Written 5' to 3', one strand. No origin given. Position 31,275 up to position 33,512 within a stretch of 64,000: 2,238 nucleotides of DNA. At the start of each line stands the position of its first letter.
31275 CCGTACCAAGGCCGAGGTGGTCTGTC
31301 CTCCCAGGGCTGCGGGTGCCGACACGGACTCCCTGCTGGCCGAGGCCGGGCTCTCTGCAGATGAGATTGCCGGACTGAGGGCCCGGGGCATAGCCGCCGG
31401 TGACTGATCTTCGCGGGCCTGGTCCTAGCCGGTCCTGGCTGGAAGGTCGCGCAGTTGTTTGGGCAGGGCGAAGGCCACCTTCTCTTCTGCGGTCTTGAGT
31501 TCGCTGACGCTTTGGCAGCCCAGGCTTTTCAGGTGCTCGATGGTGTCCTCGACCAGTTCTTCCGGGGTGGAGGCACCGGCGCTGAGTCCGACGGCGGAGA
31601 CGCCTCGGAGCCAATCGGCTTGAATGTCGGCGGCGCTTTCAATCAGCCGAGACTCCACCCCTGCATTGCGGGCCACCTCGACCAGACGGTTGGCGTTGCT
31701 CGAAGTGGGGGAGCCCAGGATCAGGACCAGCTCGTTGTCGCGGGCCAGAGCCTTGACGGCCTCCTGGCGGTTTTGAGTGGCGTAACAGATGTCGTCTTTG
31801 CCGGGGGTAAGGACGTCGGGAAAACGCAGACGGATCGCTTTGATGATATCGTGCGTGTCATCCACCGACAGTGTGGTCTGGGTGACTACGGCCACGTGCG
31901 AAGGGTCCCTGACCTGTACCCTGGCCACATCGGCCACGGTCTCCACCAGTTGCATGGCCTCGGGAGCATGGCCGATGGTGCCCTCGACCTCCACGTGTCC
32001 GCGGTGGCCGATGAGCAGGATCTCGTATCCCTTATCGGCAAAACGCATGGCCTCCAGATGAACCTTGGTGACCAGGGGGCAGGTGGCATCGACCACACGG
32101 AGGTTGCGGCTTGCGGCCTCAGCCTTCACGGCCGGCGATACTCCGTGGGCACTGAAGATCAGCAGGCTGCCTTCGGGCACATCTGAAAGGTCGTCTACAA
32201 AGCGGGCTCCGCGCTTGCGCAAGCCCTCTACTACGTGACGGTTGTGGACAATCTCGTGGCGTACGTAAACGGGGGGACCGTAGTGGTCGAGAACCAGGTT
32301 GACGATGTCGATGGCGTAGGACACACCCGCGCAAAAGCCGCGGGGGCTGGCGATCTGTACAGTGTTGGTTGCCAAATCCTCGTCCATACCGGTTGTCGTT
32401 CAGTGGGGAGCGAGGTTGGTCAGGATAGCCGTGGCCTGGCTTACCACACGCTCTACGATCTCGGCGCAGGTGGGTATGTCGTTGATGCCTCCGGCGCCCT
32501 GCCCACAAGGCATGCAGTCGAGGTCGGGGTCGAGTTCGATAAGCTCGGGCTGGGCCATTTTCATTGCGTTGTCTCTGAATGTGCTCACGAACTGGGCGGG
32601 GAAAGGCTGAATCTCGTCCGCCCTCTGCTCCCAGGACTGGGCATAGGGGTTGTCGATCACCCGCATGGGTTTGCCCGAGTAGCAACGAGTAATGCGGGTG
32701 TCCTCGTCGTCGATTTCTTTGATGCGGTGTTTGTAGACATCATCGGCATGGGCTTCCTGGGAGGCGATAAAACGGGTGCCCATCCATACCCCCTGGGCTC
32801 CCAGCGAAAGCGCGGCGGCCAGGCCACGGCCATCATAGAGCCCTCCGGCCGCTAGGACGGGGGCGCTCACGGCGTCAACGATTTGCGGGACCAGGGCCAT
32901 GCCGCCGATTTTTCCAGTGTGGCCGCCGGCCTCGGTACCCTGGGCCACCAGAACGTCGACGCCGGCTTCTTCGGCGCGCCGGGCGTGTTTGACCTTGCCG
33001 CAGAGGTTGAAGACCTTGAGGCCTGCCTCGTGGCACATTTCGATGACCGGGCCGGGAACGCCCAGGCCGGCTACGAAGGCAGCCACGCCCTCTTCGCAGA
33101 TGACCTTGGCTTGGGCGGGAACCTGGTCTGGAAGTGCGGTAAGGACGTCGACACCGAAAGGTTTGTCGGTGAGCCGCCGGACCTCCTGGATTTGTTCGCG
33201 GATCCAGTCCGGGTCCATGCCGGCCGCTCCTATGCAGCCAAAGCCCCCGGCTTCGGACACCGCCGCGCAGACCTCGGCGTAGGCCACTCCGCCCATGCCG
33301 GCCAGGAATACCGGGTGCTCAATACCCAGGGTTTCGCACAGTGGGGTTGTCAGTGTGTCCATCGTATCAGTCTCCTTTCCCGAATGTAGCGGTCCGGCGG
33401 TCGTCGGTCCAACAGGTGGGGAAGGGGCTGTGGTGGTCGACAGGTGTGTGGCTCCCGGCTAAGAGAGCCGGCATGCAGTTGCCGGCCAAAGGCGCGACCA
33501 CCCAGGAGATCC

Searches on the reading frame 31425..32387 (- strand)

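Call 17: search_protein_families(library=pfam, proteins=[window:31425-32387:-], max_evalue=0.001)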
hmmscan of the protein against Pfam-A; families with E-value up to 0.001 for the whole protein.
window:31425-32387:- (320 aa): 1 family
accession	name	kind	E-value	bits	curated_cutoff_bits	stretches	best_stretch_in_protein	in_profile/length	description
PF02401.23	LYTB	-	1.1e-92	310.5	24.5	1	10-287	1-267/267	LytB protein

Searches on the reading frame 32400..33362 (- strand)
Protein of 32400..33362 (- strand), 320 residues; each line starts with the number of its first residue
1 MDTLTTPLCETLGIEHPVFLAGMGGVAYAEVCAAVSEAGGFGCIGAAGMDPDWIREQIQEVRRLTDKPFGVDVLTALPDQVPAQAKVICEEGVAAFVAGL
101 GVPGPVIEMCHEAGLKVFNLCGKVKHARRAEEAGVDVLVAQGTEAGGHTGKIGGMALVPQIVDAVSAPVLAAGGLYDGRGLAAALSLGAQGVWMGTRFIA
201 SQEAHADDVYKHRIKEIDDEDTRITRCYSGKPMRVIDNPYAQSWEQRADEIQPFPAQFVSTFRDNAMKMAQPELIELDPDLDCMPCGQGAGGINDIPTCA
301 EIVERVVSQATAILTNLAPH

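Call 17: search_protein_families(library=pfam, proteins=[window:32400-33362:-], max_evalue=0.001)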
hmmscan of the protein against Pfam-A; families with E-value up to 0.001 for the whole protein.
window:32400-33362:- (320 aa): 4 families
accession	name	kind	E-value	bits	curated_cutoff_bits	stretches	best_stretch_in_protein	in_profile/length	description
PF03060.21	NMO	-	3.6e-70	237.4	28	1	7-307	3-329/331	Nitronate monooxygenase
PF00478.31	IMPDH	-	8.4e-08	32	25.6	0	158-210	199-251/345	IMP dehydrogenase / GMP reductase domain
PF01070.24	FMN_dh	-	3.5e-05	23.4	24.9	1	124-220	229-327/350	FMN-dependent dehydrogenase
PF05690.20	ThiG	-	0.001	18.9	23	0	113-201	122-210/247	Thiazole biosynthesis protein ThiG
